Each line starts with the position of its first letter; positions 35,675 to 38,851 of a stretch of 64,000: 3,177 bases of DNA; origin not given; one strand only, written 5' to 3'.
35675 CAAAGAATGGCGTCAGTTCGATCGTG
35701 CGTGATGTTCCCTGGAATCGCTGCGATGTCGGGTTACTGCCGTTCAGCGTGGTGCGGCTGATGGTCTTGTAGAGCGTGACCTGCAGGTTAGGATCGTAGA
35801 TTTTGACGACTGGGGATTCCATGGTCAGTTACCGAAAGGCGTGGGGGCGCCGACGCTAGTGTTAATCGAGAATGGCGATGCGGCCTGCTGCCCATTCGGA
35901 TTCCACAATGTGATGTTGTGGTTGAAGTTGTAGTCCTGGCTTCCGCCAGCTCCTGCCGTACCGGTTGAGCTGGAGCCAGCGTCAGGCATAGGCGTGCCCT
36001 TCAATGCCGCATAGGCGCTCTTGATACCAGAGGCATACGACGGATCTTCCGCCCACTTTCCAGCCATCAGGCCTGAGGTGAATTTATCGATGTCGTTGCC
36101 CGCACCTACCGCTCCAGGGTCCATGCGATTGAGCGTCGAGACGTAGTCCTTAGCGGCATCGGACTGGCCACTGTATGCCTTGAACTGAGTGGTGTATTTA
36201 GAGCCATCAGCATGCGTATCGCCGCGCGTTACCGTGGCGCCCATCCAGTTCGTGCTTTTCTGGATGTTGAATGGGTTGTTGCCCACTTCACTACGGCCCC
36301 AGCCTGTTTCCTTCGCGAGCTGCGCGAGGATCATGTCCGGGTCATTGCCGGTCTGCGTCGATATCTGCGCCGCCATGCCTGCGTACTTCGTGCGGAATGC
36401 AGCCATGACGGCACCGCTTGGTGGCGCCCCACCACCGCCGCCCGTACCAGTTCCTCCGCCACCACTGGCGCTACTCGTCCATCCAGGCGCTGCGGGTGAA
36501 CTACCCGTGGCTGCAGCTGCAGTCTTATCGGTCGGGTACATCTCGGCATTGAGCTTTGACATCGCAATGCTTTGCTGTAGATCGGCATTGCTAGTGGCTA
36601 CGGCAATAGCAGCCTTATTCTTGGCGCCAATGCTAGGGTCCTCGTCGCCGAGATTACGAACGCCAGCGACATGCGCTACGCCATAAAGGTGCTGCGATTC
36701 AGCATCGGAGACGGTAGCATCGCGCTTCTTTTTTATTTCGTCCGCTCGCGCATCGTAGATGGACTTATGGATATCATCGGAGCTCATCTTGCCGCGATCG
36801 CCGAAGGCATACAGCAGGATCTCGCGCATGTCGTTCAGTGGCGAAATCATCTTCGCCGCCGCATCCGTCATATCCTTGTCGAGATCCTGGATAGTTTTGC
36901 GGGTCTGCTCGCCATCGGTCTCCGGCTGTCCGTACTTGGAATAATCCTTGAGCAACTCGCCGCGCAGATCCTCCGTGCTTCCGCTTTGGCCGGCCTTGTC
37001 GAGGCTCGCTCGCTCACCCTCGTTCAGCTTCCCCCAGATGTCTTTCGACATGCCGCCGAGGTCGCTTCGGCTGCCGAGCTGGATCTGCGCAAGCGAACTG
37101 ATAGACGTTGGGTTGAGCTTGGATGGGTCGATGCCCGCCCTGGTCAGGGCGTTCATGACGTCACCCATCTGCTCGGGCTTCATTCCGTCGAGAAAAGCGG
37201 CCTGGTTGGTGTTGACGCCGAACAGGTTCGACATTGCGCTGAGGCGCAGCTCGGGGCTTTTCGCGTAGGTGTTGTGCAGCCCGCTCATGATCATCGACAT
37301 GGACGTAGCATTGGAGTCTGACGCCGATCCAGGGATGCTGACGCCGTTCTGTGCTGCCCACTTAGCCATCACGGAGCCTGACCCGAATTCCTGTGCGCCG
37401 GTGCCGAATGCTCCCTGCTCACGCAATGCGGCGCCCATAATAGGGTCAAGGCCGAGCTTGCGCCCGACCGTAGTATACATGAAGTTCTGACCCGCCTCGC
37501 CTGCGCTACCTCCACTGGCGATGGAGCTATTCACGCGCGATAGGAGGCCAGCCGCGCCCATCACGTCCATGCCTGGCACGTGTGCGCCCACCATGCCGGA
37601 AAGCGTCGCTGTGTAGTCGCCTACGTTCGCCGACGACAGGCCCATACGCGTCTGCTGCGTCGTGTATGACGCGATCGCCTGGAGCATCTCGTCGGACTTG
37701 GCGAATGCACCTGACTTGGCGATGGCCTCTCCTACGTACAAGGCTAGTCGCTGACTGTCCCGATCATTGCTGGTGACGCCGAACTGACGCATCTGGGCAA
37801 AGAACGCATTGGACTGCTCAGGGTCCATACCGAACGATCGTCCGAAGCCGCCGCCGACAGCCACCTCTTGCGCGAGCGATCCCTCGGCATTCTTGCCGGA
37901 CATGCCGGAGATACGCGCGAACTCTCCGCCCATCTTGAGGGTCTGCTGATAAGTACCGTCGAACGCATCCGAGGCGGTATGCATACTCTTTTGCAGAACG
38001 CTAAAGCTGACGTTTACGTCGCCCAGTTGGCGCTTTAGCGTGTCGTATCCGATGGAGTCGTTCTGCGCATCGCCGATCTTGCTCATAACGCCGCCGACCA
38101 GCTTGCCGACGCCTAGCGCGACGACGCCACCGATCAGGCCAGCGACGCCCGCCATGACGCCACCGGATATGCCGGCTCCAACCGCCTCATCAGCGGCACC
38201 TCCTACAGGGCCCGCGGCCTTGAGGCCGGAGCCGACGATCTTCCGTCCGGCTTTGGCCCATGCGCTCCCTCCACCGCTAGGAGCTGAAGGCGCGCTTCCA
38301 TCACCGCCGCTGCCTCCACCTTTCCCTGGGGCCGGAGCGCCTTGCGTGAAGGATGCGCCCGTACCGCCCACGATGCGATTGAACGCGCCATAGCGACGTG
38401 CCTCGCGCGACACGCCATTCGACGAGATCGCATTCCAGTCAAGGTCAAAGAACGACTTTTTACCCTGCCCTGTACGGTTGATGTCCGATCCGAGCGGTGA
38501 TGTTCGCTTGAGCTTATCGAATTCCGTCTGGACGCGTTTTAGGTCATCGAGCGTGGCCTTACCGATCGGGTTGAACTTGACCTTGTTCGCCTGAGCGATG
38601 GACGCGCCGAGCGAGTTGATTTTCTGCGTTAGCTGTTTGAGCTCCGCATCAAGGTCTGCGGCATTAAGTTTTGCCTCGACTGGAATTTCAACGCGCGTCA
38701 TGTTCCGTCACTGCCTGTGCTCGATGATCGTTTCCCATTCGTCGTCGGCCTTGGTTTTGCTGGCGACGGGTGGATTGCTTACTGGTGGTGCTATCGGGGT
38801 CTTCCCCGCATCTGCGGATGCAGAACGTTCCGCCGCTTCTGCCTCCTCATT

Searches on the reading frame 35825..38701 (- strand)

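Call 14: search_protein_families(library=phrogs, proteins=[window:35825-38701:-], max_evalue=0.00001)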
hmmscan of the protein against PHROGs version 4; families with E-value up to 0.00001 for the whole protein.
window:35825-38701:- (958 aa): 2 families
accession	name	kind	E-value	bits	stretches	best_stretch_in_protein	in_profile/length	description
phrog_669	-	lysis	2e-100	338.1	1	130-657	215-767/1946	endolysin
phrog_3513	-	lysis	1.5e-17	64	1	768-923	645-808/1434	endolysin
